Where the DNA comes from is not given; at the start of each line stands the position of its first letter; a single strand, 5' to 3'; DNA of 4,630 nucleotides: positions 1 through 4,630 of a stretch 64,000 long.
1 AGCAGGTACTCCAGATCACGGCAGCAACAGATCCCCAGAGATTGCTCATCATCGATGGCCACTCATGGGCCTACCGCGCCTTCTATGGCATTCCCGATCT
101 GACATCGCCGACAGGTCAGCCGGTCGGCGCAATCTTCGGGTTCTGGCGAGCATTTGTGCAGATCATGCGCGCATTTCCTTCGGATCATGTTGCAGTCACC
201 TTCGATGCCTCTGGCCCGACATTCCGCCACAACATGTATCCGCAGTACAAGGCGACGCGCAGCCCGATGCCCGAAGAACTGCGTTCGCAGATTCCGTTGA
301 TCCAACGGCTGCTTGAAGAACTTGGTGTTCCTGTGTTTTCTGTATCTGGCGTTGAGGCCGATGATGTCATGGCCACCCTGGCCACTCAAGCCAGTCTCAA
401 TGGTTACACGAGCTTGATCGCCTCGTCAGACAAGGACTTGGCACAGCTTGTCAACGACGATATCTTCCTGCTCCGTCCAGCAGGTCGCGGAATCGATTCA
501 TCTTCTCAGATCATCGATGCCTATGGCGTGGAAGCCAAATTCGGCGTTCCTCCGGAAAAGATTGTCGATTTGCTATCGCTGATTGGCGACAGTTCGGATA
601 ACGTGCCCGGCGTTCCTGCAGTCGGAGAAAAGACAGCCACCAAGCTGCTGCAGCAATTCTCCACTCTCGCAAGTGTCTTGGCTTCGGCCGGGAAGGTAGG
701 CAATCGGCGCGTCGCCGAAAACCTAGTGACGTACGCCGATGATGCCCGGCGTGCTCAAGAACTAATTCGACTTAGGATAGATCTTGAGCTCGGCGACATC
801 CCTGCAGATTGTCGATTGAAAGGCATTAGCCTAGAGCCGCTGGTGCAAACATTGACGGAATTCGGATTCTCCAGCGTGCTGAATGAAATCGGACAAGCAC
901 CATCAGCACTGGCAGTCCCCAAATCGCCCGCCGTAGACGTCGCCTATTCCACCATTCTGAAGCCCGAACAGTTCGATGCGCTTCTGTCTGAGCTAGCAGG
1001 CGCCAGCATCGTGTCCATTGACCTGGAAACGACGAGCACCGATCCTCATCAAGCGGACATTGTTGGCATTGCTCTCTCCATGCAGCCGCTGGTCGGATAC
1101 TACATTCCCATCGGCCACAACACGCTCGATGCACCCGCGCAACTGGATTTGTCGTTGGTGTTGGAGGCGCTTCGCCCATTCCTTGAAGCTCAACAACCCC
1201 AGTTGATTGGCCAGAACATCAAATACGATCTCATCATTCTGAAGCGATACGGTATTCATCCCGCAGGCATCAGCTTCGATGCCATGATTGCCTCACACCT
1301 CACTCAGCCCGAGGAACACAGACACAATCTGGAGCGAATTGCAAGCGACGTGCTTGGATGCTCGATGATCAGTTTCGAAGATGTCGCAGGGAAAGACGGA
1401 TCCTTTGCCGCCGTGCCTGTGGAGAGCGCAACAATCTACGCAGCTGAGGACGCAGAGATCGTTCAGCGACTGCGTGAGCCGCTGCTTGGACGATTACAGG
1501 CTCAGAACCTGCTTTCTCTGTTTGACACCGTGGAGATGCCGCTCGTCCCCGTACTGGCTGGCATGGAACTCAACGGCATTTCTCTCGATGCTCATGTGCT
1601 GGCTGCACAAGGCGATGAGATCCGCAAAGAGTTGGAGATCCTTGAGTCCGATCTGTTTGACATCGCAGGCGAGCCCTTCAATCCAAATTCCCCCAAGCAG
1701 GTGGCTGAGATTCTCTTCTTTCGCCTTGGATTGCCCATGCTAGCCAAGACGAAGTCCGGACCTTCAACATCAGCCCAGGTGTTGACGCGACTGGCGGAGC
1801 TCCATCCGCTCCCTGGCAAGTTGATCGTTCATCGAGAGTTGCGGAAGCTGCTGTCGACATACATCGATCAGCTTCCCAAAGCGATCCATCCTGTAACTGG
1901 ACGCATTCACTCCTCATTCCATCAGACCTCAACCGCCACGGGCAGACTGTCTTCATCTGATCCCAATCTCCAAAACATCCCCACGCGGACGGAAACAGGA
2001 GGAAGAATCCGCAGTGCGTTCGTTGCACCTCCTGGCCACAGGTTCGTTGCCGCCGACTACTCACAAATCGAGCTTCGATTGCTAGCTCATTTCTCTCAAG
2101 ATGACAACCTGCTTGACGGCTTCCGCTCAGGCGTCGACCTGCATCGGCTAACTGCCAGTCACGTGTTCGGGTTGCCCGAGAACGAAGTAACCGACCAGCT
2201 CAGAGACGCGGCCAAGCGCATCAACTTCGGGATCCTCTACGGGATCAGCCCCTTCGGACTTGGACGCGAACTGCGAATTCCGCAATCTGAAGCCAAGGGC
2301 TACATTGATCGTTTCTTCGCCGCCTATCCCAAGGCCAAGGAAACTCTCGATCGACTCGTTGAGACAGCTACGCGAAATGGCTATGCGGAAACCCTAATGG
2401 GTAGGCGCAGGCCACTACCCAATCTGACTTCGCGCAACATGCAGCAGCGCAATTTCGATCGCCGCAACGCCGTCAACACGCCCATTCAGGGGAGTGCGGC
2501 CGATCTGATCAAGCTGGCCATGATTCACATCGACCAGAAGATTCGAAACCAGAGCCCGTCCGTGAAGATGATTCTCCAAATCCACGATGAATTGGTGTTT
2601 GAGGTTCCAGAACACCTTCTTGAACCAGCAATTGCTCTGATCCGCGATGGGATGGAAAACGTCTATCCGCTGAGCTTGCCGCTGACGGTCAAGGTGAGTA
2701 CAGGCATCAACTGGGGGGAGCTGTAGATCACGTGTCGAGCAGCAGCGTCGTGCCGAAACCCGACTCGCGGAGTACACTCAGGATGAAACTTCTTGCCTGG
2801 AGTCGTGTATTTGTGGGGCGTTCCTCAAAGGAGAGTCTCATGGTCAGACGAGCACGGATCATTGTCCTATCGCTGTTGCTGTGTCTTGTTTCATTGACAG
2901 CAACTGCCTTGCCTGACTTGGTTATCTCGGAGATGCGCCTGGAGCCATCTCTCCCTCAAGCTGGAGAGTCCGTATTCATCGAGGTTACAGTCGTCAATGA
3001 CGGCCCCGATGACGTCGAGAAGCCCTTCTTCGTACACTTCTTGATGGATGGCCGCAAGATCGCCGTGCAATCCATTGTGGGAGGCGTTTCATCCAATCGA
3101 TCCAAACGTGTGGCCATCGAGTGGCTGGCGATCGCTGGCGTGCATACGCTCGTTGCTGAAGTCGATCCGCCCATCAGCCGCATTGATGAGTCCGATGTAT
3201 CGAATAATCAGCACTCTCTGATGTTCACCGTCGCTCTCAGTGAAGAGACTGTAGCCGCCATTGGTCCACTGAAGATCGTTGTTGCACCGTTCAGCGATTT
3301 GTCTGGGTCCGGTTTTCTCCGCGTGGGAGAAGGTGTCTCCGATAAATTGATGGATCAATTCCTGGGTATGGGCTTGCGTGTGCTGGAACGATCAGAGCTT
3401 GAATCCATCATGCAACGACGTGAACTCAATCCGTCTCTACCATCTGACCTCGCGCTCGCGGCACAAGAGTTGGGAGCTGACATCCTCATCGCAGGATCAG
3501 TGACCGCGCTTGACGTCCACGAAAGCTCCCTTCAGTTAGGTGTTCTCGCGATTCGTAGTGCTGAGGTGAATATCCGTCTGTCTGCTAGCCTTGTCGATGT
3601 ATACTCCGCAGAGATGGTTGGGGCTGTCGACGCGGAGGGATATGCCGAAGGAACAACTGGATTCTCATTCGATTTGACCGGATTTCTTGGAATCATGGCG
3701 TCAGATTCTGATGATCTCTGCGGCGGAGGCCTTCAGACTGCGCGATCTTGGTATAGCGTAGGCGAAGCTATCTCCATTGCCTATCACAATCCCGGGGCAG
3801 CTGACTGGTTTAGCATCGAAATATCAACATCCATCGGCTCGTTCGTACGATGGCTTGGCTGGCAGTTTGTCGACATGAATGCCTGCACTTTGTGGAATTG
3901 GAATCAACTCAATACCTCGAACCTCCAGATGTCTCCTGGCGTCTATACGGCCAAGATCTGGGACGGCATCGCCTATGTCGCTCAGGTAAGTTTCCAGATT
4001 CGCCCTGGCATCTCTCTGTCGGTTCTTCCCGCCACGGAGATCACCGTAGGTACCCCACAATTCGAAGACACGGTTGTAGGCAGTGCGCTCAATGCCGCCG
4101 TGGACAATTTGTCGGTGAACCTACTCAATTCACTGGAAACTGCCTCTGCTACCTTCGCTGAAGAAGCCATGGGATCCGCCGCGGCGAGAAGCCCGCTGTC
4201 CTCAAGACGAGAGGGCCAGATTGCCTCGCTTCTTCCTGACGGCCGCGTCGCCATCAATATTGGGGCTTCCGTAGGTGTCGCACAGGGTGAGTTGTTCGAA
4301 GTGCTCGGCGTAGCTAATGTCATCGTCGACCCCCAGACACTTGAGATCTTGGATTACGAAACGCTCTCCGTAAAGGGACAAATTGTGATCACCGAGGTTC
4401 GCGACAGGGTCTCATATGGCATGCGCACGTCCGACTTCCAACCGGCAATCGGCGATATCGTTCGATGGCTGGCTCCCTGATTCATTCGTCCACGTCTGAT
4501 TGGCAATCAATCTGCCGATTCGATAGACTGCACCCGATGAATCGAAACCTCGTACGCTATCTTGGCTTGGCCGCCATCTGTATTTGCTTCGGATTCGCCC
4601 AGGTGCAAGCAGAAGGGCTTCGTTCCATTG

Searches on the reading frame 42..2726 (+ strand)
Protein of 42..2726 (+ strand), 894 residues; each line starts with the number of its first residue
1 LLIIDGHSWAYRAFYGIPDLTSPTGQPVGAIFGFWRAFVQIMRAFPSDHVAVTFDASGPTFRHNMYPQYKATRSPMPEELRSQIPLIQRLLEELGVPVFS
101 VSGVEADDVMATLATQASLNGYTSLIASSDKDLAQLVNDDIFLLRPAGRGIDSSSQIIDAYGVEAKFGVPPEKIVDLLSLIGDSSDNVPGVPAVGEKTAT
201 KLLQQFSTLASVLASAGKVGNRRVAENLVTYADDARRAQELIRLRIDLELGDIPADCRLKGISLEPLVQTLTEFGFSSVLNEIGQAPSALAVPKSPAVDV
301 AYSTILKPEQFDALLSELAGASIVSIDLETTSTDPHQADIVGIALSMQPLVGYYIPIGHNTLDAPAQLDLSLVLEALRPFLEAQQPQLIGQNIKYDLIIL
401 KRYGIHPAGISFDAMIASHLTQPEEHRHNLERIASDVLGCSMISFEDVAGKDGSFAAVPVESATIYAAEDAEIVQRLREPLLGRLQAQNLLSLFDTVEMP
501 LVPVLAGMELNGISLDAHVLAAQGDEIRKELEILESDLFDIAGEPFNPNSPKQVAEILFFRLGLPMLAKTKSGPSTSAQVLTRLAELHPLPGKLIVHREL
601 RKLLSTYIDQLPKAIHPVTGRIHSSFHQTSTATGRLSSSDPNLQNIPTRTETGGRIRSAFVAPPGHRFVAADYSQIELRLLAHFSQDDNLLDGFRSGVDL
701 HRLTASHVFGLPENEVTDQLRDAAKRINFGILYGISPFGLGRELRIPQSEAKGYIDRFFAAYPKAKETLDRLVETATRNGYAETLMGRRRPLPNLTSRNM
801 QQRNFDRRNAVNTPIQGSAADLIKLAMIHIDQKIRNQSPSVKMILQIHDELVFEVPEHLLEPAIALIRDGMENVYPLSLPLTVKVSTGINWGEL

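Call 73: search_protein_families(library=pfam, proteins=[window:42-2726:+], max_evalue=0.00001)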
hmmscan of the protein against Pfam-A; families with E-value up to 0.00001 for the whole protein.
window:42-2726:+ (894 aa): 5 families
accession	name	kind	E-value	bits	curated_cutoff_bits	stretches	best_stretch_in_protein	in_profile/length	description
PF00476.26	DNA_pol_A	-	1.1e-148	495.7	34.3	1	519-893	3-381/381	DNA polymerase family A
PF02739.22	5_3_exonuc_N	-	6.1e-53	179.3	34.3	1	1-168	2-164/164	5'-3' exonuclease, N-terminal resolvase-like domain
PF01612.26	DNA_pol_A_exo1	-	3.7e-27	95.6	23.6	1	302-483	1-170/173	3'-5' exonuclease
PF01367.25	5_3_exonuc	-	2.9e-25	89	40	1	169-262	1-94/97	5'-3' exonuclease, C-terminal SAM fold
PF22619.2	DNA_polI_exo1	-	3e-10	40.5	27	1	328-451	3-114/140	DNA polymerase I, ribonuclease H-like domain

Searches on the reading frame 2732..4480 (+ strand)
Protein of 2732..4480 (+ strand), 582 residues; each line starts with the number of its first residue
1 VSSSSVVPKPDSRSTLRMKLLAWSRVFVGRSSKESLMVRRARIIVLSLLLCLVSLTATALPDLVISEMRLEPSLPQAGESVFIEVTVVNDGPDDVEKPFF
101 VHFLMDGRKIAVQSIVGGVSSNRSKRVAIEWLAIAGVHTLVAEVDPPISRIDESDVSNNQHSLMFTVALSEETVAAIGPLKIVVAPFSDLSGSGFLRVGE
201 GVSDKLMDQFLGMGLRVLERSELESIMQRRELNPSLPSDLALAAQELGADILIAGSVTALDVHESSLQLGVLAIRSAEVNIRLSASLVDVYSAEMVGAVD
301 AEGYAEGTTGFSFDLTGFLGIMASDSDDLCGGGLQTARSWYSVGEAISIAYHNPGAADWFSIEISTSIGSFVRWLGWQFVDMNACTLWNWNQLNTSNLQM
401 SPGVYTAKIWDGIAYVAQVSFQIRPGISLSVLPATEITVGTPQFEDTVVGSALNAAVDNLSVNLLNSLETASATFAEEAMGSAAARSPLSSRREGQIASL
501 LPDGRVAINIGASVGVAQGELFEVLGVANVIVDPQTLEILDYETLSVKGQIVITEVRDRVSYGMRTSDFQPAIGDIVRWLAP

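Call 73: search_protein_families(library=pfam, proteins=[window:2732-4480:+], max_evalue=0.00001)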
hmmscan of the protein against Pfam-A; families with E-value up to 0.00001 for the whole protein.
window:2732-4480:+ (582 aa): 2 families
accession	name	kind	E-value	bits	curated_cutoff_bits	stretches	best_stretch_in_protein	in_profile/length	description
PF03783.19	CsgG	-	1.9e-11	44.1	20.8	1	180-306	10-153/210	Curli production assembly/transport component CsgG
PF07705.17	CARDB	-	6.2e-09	36.4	22.7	1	61-161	2-99/101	CARDB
